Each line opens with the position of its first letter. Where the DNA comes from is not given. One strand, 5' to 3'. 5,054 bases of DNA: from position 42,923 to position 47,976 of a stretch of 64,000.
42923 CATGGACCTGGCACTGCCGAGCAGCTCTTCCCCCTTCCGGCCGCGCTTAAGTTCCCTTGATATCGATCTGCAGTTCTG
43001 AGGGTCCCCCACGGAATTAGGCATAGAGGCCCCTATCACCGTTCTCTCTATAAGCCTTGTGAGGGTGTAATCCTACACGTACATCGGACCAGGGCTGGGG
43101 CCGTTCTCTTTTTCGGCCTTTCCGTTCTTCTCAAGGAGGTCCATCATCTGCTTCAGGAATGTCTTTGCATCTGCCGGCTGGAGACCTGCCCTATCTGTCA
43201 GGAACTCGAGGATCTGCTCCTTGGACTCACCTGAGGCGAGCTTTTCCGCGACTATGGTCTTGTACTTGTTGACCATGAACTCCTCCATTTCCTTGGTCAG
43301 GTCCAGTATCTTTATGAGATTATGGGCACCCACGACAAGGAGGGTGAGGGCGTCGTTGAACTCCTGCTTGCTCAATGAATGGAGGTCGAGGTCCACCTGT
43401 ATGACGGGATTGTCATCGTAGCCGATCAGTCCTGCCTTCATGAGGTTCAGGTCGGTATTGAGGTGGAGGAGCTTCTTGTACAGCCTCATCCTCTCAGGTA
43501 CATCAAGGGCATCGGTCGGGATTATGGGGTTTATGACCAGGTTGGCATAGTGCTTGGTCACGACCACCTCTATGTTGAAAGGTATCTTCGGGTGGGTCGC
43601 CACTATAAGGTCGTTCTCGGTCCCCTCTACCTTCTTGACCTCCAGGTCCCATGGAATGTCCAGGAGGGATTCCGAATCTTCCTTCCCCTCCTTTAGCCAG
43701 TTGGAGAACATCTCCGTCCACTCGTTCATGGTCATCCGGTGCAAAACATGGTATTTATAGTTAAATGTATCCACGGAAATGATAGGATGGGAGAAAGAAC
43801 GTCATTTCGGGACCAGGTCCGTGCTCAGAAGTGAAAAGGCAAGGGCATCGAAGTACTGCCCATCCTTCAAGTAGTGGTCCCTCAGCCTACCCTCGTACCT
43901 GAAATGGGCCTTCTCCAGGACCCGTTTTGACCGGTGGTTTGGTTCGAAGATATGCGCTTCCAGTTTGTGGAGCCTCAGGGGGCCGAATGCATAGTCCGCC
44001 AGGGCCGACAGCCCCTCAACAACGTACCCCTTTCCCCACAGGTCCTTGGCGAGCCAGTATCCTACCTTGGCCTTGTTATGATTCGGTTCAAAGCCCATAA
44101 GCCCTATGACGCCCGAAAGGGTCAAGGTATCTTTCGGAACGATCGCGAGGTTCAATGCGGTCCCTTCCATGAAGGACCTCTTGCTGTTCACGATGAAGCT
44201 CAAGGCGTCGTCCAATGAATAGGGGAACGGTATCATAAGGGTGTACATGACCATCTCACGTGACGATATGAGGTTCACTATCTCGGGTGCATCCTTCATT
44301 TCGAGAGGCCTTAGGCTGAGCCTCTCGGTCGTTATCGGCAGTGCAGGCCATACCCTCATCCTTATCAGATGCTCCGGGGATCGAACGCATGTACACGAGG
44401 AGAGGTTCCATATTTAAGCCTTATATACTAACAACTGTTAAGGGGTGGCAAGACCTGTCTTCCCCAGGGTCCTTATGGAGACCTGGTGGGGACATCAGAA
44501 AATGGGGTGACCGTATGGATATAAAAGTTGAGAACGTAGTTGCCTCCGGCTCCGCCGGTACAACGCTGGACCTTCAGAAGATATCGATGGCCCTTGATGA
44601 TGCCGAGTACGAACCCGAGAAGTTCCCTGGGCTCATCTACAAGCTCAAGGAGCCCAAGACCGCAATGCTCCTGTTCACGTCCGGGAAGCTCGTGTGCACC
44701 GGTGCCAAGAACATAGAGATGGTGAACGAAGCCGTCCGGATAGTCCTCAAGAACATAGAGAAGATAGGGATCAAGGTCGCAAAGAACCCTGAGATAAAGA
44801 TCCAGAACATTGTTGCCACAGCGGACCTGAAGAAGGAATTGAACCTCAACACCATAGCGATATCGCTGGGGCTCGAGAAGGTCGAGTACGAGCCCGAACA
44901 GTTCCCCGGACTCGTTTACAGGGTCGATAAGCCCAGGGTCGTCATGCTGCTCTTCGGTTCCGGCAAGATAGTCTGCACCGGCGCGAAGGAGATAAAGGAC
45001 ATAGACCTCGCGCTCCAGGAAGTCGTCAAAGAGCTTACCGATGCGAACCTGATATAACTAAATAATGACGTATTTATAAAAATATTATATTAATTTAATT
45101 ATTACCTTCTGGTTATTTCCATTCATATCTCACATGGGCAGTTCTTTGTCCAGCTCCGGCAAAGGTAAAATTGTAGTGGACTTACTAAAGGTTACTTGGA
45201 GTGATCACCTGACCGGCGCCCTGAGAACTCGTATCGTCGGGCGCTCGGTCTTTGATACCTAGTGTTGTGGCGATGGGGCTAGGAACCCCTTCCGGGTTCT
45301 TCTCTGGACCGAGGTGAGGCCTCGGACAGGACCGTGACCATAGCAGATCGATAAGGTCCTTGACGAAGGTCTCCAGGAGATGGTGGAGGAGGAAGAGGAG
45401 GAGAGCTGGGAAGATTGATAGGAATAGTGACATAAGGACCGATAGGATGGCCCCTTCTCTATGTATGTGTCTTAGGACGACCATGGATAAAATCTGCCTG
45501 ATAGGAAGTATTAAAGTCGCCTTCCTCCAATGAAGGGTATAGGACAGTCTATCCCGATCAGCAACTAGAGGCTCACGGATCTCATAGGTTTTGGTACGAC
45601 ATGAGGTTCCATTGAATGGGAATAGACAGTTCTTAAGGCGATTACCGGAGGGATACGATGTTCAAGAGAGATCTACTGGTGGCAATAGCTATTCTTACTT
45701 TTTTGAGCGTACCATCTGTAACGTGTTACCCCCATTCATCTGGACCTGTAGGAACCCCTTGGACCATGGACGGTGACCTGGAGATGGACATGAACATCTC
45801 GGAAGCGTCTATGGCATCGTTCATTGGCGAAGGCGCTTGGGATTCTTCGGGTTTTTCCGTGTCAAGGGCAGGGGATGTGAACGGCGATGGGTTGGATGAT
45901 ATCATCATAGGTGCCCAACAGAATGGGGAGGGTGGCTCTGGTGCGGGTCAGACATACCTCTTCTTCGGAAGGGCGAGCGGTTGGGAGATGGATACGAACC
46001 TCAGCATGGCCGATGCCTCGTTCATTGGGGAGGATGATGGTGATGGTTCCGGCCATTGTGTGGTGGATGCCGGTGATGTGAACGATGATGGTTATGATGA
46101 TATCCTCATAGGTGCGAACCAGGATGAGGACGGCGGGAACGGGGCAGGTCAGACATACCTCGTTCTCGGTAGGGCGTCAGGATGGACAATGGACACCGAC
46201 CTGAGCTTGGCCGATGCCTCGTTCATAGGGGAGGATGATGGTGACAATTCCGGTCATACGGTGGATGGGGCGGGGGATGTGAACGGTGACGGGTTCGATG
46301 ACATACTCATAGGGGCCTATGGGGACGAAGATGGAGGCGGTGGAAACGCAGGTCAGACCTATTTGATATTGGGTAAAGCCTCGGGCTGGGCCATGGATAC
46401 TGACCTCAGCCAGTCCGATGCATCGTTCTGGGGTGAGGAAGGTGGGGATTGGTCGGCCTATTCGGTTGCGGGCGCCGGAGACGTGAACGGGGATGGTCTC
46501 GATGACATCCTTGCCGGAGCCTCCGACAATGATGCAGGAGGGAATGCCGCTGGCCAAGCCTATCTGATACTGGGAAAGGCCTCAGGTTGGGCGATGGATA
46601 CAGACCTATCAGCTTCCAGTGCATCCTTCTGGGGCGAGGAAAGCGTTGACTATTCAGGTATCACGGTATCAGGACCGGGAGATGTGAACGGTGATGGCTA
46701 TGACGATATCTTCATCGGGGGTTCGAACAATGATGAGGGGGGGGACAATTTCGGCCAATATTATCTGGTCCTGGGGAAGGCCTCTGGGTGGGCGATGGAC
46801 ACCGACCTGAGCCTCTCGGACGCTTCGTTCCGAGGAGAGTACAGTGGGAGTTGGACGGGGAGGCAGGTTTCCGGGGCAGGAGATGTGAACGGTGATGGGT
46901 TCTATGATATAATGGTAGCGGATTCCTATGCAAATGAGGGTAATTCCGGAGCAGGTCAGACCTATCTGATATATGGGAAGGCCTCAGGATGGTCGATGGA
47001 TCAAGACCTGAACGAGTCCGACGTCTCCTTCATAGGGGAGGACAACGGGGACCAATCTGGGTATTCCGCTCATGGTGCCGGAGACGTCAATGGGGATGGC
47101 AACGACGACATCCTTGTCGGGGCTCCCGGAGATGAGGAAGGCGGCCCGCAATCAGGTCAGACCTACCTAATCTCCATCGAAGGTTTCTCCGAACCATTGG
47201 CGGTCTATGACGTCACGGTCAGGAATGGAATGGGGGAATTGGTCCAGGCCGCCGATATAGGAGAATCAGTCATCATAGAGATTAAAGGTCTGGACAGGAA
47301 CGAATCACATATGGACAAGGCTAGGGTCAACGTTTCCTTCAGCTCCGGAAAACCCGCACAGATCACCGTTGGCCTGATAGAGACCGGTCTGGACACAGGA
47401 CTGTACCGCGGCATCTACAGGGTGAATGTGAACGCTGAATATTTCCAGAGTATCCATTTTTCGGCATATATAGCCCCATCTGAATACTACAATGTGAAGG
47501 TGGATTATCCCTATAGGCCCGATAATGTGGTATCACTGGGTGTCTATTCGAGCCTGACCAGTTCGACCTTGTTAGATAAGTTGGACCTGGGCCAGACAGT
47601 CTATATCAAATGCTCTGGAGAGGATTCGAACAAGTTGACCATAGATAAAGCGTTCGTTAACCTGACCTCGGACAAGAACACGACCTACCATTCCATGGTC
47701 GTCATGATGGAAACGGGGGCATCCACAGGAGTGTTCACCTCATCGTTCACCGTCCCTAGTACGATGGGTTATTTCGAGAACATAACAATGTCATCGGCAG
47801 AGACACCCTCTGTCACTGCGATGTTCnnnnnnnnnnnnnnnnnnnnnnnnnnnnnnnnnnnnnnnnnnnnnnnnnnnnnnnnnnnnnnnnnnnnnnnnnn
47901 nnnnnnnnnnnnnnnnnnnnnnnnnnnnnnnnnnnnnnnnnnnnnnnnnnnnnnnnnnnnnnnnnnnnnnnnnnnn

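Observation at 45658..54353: Tandem paralogous 1420-aa FG-GAP/Ig-like surface proteins whose short cytoplasmic tails are almost identical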

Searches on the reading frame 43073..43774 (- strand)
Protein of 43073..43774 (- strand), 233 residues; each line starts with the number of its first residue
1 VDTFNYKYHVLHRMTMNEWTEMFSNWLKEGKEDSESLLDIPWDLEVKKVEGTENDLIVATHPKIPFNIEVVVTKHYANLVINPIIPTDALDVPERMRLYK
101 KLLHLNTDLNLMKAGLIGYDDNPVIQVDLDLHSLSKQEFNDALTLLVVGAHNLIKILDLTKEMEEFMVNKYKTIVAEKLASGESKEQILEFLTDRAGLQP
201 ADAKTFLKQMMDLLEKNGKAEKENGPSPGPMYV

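Call 8: search_protein_families(library=pfam, proteins=[window:43073-43774:-], max_evalue=0.001)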
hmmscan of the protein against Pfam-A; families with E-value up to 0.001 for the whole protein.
window:43073-43774:- (233 aa): 1 family
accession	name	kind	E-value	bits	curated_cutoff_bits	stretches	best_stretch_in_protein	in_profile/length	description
PF05932.18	CesT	-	4.4e-05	24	22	1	85-151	49-116/119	Tir chaperone protein (CesT) family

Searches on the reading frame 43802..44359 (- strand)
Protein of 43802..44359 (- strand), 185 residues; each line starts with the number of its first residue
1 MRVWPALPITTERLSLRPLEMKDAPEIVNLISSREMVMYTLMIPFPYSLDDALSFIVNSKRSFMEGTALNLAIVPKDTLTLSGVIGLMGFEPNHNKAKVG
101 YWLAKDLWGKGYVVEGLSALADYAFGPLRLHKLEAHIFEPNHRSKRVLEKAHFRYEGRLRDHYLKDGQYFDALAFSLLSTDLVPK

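Call 8: search_protein_families(library=pfam, proteins=[window:43802-44359:-], max_evalue=0.001)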
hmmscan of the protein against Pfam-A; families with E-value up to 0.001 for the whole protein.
window:43802-44359:- (185 aa): 3 families
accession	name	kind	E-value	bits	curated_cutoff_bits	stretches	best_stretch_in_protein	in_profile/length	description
PF13302.13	Acetyltransf_3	-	4.7e-30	105.5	25.4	1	13-154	1-138/138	Acetyltransferase (GNAT) domain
PF13420.13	Acetyltransf_4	-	2.8e-08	34.4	24.3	1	80-172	59-153/155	Acetyltransferase (GNAT) domain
PF00583.31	Acetyltransf_1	-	3.4e-06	27.8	20.7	1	84-153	44-116/116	Acetyltransferase (GNAT) family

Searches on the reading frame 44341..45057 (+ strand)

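Call 8: search_protein_families(library=pfam, proteins=[window:44341-45057:+], max_evalue=0.001)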
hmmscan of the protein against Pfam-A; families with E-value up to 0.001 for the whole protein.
window:44341-45057:+ (238 aa): 1 family
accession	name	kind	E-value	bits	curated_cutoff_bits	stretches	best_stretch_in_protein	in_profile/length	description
PF00352.27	TBP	-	1.8e-61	204.4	22.9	2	151-233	1-83/85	Transcription factor TFIID (or TATA-binding protein, TBP)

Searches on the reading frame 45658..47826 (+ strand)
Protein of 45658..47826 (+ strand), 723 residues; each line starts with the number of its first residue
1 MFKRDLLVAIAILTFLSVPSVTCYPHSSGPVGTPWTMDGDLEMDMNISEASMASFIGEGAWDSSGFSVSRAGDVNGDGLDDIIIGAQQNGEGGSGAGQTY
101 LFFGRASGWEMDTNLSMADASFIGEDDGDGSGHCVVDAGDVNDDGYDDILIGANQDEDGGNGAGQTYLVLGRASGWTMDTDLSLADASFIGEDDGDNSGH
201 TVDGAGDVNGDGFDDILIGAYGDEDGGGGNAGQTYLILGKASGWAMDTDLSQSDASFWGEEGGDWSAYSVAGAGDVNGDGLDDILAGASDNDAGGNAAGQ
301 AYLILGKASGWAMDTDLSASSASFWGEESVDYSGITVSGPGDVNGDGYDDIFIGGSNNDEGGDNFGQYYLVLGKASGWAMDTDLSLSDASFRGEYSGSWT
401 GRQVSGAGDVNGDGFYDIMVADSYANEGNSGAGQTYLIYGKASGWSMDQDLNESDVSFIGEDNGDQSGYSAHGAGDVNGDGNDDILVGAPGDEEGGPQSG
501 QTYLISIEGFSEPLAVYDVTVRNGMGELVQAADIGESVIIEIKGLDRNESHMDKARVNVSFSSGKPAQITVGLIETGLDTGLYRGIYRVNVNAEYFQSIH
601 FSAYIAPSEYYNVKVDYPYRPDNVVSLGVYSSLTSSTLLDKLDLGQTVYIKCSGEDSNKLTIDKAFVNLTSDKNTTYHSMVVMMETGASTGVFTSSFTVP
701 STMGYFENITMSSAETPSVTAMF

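Call 66: predict_structure(alignment_id=A3)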
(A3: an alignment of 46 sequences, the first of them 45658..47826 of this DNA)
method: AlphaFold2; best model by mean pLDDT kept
length: 723 residues; sequences in the alignment: 46
mean_pLDDT: 90.3   pTM: 0.77
mean pLDDT of the five models: 90.3, 90.2, 89.8, 89.3, 89.3
residues with pLDDT >= 90: 520; 70-90: 168; 50-70: 16; < 50: 19
segments of 3 or more residues with pLDDT < 50: 17-33
pLDDT, mean of each block of 10 residues (from residue 1): 71 60 30 51 92 95 97 91 97 96 89 96 96 97 94 95 97 94 98 94 97 96 85 97 96 97 95 95 98 94 97 96 95 96 93 90 86 95 96 84 90 89 89 94 92 93 94 92 93 95 87 93 90 90 91 86 72 88 89 86 94 92 94 91 92 91 92 88 92 93 85 94 92
secondary structure, 60 per line:
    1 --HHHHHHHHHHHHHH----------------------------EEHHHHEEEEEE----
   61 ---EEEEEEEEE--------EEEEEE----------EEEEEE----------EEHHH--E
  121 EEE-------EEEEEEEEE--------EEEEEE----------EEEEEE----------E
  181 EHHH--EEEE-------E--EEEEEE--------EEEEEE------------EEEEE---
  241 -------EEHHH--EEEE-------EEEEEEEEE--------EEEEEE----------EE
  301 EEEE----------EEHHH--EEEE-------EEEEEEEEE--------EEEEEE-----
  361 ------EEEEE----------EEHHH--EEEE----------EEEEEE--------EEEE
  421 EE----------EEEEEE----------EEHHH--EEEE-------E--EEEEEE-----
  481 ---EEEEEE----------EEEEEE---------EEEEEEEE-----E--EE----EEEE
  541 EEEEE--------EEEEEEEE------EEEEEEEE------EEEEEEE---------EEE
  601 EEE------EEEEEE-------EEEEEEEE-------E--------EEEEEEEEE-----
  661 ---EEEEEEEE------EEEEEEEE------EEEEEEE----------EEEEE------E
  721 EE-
elements in order (helices of 4 or more, strands of 3 or more residues): H3-16 H47-50 E51-56 E64-72 E81-86 E97-102 E120-123 E131-139 E148-153 E164-169 E187-190 E201-206 E215-220 E233-237 E255-258 E266-274 E283-288 E299-304 E322-325 E333-341 E350-355 E367-371 E389-392 E403-408 E417-422 E433-438 E456-459 E470-475 E484-489 E500-505 E515-522 E537-545 E554-561 E568-575 E582-588 E598-603 E610-615 E623-630 E647-655 E664-671 E678-685 E692-698 E709-713 E720-722

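Call 68: fold_search(model_id=the predicted structure, library=pdb)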
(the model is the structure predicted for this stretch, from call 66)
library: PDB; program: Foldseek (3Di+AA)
matches with E <= 10: 1742; with E <= 0.001: 134
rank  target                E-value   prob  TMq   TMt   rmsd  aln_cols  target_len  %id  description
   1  4g1m_A                8.7e-22  1.00  0.47  0.37  17.9       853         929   15  Re-refinement of alpha V beta 3 structure (released 2012-12-12)
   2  9iuj_A                4.7e-21  1.00  0.46  0.45  25.9       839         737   16  Integrin alpha-v beta-3 in complex with rhodostomin (released 2025-07-30)
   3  4mmz_A                7.2e-21  1.00  0.46  0.37  17.9       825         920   16  Integrin AlphaVBeta3 ectodomain bound to an antagonistic tenth domain of Fibronectin (released 2014-03-26)
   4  8xfo_A                8.7e-21  1.00  0.47  0.46  26.9       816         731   16  Cryo-EM structure of integrin ITGAV, ITGB3 and CYCLO (RGDFK) complex, conformation 2 (released 2024-12-18)
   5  4o02_A                9.2e-21  1.00  0.45  0.36  18.4       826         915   16  AlphaVBeta3 integrin in complex with monoclonal antibody FAB fragment. (released 2014-04-02)
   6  4g1e_A                1.1e-20  1.00  0.45  0.34  17.8       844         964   16  Crystal structure of integrin alpha V beta 3 with coil-coiled tag. (released 2012-12-12)
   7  8xei_A                1.2e-20  1.00  0.45  0.36  18.5       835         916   16  Cryo-EM structure of integrin ITGAV/ITGB3 complex, conformation 1 (released 2024-12-18)
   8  8zdg_A                1.3e-20  1.00  0.46  0.37  17.8       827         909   16  Cryo-EM structure of the integrin avb3 with CWHM-12, conformation 1 (released 2025-10-22)
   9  8xez_A                1.3e-20  1.00  0.46  0.37  23.7       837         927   16  Cryo-EM structure of integrin ITGAV/ITGB3 complex, conformation 5 (released 2024-12-18)
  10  8xen_A                1.3e-20  1.00  0.46  0.37  27.5       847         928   16  Cryo-EM structure of integrin ITGAV/ITGB3 complex, conformation 4 (released 2024-12-18)
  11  4mmx_A                1.9e-20  1.00  0.46  0.36  18.5       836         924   15  Integrin AlphaVBeta3 ectodomain bound to the tenth domain of Fibronectin (released 2014-03-26)
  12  7nxd_A                1.9e-20  1.00  0.45  0.37  19.6       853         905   15  Cryo-EM structure of human integrin alpha5beta1 in the half-bent conformation (released 2021-08-25)
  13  3fcs_A                2.6e-20  1.00  0.46  0.37  16.9       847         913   15  Structure of complete ectodomain of integrin aIIBb3 (released 2009-01-20)
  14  8xf6_A                2.8e-20  1.00  0.45  0.36  27.1       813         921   15  Cryo-EM structure of integrin ITGAV, ITGB3 and Cilengitide TFA complex, conformation 2 (released 2024-12-18)
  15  3ije_A                3.1e-20  1.00  0.47  0.37  17.5       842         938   16  Crystal structure of the complete integrin alhaVbeta3 ectodomain plus an Alpha/beta transmembrane fragment (released 2009-09-29)
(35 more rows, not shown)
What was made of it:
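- On Integrin alpha subunit: Two beta-sandwich domains follow the propeller, and the Foldseek alignments run beyond the propeller (about 820-850 columns, TMq 0.45-0.47, call 68).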
